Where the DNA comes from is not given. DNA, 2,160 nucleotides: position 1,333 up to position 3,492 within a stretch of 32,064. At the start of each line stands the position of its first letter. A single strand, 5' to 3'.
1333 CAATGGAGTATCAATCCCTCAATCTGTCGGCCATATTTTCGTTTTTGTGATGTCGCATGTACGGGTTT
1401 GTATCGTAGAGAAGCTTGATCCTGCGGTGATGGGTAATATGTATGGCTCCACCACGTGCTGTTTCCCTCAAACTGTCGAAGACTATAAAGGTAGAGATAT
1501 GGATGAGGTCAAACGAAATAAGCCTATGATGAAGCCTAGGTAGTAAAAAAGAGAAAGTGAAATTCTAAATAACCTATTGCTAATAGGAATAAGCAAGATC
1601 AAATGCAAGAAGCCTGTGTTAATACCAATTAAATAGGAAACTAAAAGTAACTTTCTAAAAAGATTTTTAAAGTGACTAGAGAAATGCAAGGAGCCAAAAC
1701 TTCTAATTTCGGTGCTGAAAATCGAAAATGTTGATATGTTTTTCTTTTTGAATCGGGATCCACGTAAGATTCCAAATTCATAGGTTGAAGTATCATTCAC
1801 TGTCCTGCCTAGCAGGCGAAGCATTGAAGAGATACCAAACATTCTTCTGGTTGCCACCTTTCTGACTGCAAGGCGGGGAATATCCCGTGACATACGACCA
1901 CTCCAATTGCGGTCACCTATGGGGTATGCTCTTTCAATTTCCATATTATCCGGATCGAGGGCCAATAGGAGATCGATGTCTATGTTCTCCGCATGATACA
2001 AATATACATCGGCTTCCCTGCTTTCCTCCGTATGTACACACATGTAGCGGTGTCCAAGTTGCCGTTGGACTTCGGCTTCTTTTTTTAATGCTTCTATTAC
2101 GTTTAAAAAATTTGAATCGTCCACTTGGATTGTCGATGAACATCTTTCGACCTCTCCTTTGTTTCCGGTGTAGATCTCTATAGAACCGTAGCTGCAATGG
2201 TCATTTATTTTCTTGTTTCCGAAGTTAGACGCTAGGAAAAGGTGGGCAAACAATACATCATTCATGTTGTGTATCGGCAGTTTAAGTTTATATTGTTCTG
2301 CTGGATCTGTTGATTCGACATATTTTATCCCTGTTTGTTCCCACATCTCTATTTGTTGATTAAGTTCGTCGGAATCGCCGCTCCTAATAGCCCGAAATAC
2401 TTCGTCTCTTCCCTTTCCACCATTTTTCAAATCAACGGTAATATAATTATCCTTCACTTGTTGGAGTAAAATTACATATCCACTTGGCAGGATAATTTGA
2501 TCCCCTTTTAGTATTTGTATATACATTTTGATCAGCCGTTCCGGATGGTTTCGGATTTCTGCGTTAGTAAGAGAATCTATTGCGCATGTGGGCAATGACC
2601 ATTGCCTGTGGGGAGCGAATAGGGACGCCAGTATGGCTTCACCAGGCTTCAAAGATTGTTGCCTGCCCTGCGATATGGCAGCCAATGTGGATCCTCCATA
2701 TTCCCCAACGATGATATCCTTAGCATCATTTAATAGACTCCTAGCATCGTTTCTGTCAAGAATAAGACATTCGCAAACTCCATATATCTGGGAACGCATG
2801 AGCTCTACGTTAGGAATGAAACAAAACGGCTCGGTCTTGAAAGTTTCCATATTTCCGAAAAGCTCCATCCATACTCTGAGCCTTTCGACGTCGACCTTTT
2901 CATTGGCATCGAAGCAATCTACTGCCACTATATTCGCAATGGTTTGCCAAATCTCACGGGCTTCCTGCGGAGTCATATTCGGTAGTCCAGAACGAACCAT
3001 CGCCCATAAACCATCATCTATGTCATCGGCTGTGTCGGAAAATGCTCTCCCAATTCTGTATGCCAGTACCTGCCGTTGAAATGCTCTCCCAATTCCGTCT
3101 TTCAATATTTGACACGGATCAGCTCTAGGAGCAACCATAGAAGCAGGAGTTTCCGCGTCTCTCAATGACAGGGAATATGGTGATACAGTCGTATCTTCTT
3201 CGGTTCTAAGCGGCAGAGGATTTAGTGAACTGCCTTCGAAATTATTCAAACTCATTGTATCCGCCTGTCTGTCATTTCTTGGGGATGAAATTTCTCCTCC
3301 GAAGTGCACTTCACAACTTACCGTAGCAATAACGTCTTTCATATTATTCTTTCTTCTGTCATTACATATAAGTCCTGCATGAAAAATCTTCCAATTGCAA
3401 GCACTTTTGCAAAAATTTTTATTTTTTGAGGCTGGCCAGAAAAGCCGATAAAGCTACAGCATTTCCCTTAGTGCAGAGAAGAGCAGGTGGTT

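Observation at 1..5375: Tandem array of at least three paralogous ~610-aa genes of no recognisable family, next to the tuf-rpoBC core block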

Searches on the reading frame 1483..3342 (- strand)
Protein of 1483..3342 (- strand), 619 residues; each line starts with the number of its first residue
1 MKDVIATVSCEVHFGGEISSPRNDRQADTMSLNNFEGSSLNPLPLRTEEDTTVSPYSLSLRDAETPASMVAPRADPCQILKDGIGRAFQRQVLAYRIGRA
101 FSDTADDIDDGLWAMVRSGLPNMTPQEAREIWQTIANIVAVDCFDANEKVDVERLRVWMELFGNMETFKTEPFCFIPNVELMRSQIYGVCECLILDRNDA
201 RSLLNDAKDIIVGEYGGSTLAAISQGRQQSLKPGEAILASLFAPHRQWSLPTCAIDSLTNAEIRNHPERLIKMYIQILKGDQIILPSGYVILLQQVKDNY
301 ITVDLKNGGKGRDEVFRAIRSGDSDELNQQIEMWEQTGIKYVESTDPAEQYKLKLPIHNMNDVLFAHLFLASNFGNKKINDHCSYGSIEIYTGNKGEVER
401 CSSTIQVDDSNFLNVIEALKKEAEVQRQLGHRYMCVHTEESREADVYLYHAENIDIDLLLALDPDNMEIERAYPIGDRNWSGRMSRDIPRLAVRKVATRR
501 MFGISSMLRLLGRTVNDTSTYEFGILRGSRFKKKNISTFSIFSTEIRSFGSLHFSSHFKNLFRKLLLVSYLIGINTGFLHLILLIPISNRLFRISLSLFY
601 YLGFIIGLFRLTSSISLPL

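Call 6: search_protein_families(library=pfam, proteins=[window:1483-3342:-], max_evalue=1)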
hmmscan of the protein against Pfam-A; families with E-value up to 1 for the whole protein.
window:1483-3342:- (619 aa): 1 family
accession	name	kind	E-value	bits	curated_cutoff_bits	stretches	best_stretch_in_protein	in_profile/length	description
PF04409.17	DUF530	-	0.1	11.4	27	1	328-421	411-504/521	Protein of unknown function (DUF530)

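Call 7: search_protein_families(library=ncbifam, proteins=[window:1483-3342:-], max_evalue=1)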
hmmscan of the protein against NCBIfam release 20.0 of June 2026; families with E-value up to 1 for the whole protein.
window:1483-3342:- (619 aa): 0 families

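Call 61: search_protein_families(library=padloc, proteins=[window:1483-3342:-], max_evalue=1)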
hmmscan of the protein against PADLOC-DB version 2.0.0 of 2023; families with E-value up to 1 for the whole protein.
window:1483-3342:- (619 aa): 0 families
